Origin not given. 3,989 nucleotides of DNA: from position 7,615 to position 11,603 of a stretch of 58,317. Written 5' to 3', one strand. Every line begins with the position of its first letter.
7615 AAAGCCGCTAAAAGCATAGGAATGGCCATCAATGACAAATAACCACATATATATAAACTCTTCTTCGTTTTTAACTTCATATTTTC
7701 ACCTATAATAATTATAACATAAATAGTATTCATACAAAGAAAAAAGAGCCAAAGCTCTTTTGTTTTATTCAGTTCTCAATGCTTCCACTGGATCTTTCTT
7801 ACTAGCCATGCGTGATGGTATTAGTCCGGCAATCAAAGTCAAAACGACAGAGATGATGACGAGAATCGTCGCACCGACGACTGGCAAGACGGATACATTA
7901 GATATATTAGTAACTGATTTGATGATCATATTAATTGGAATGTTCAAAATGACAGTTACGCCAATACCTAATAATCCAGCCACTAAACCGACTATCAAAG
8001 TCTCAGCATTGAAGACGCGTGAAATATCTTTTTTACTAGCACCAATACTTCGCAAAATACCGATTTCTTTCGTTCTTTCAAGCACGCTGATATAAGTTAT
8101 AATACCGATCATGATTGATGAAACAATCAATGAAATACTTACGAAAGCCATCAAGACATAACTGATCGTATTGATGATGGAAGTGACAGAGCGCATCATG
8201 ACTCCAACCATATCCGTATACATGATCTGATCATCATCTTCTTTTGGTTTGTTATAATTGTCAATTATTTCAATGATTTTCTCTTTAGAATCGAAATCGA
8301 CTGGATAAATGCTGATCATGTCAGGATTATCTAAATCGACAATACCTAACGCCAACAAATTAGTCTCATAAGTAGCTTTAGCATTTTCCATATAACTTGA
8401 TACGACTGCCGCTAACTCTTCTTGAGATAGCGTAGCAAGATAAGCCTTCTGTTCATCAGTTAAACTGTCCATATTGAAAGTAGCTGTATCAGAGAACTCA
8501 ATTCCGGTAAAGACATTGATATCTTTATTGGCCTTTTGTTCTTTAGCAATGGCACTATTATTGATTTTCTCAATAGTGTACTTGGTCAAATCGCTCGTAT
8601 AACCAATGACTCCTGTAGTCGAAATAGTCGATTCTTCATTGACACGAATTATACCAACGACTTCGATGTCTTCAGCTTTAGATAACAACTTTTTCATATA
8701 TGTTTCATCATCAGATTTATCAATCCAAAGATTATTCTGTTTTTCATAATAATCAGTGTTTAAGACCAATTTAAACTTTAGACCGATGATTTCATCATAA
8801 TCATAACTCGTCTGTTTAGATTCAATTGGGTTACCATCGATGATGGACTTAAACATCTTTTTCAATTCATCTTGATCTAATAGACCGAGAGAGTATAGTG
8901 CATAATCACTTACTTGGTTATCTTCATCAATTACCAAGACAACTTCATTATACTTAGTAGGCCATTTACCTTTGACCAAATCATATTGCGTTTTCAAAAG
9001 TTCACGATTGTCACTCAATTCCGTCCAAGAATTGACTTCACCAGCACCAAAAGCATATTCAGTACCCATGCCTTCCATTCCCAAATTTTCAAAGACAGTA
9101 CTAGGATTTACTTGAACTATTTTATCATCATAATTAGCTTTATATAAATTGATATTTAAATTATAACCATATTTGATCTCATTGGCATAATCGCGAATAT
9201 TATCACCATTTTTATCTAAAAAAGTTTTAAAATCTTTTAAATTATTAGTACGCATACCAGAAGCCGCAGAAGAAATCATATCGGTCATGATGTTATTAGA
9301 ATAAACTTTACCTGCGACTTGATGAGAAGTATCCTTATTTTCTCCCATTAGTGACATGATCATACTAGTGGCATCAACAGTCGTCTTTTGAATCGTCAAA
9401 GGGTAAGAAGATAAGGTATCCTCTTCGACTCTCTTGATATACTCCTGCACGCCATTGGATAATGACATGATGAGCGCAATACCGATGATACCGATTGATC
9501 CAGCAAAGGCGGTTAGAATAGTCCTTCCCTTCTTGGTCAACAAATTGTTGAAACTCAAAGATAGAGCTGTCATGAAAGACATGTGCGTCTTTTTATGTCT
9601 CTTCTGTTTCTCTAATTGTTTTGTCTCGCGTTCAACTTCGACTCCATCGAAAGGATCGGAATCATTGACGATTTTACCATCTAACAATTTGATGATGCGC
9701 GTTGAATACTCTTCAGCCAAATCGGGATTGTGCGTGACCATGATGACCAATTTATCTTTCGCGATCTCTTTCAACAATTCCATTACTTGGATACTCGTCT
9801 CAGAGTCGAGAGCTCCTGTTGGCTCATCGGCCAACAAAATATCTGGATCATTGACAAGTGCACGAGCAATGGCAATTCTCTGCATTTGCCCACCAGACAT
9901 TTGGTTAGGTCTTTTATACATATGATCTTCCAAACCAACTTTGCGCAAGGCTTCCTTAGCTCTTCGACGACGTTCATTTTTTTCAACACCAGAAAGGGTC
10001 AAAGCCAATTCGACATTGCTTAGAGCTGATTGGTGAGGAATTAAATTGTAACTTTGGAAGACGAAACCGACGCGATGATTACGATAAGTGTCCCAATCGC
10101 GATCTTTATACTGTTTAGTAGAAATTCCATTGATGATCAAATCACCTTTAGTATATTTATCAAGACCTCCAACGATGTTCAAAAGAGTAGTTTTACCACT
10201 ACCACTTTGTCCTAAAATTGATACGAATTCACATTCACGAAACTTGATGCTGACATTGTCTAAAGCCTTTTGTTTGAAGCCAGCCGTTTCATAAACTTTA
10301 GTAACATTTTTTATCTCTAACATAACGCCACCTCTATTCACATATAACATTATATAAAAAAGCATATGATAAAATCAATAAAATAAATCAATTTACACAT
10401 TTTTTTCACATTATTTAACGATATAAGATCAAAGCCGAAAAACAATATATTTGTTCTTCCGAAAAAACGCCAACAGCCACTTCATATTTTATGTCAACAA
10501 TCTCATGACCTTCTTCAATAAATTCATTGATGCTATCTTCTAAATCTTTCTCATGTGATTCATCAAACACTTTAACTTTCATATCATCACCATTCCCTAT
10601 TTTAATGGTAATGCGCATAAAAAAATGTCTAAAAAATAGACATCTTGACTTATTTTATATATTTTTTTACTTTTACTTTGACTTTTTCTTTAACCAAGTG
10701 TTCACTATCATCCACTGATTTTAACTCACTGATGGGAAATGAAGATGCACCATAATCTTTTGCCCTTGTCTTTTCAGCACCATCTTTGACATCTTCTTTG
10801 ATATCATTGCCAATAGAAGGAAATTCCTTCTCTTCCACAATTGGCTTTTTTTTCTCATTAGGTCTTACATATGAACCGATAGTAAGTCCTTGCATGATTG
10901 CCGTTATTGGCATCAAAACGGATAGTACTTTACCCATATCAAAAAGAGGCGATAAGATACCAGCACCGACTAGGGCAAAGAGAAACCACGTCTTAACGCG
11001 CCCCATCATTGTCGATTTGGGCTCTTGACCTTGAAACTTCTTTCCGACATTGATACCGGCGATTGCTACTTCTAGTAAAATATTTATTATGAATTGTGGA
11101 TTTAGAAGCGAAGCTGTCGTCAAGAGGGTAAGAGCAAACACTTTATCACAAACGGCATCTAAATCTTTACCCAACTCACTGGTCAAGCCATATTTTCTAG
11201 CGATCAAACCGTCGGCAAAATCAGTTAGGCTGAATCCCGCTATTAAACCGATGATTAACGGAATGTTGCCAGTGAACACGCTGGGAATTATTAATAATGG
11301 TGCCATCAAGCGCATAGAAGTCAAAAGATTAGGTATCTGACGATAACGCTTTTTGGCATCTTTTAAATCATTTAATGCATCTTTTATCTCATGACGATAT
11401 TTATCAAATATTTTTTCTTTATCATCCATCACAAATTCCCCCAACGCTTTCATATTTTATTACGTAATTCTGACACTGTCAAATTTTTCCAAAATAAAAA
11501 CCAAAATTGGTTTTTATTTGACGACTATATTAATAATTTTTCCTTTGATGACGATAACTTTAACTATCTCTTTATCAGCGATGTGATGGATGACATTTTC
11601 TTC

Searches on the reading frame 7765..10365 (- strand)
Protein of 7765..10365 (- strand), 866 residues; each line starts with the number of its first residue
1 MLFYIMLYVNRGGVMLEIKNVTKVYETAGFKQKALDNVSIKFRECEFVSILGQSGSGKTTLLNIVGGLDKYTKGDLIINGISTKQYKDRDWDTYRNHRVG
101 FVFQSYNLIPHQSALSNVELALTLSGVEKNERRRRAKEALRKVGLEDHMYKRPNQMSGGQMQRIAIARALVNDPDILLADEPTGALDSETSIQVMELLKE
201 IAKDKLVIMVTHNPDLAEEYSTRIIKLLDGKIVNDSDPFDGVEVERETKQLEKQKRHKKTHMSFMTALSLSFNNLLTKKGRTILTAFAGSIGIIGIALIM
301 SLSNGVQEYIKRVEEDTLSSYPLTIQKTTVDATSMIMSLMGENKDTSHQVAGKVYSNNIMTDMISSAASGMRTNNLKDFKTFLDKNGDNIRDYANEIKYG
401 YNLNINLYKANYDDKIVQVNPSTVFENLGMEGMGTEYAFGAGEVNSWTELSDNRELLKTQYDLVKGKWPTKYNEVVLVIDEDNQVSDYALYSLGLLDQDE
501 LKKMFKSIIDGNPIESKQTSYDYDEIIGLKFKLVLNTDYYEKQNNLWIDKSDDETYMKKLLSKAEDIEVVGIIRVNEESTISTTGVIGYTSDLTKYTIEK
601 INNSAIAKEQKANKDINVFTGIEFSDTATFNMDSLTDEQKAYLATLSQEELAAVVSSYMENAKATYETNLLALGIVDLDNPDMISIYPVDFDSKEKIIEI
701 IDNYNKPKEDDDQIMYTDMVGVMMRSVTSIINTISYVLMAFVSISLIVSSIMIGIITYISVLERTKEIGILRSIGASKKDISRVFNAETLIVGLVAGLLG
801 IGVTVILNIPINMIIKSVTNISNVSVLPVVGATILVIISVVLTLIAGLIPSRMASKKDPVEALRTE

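Call 49: search_protein_families(library=pfam, proteins=[window:7765-10365:-], max_evalue=0.00001)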
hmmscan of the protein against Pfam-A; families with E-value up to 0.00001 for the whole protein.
window:7765-10365:- (866 aa): 2 families
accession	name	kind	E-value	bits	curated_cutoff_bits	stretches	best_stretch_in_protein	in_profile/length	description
PF00005.33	ABC_tran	-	5.1e-33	115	25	1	35-183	1-136/137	ABC transporter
PF02687.27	FtsX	-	3.4e-18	66.3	25.5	1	740-859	2-120/120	FtsX-like permease C-terminal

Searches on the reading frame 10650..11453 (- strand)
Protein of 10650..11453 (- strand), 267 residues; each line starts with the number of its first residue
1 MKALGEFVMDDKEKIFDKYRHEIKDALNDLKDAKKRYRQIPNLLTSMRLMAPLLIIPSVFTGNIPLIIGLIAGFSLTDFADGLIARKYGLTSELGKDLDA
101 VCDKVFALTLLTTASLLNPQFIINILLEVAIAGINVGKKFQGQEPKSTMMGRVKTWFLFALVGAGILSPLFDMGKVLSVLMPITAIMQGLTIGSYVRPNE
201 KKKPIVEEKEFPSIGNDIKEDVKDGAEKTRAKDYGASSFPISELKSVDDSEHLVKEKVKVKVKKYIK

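Call 49: search_protein_families(library=pfam, proteins=[window:10650-11453:-], max_evalue=0.00001)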
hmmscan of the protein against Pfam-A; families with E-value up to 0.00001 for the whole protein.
window:10650-11453:- (267 aa): 1 family
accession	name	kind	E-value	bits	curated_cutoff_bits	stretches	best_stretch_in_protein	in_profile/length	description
PF01066.26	CDP-OH_P_transf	-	2.5e-19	70.6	22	1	39-185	2-147/152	CDP-alcohol phosphatidyltransferase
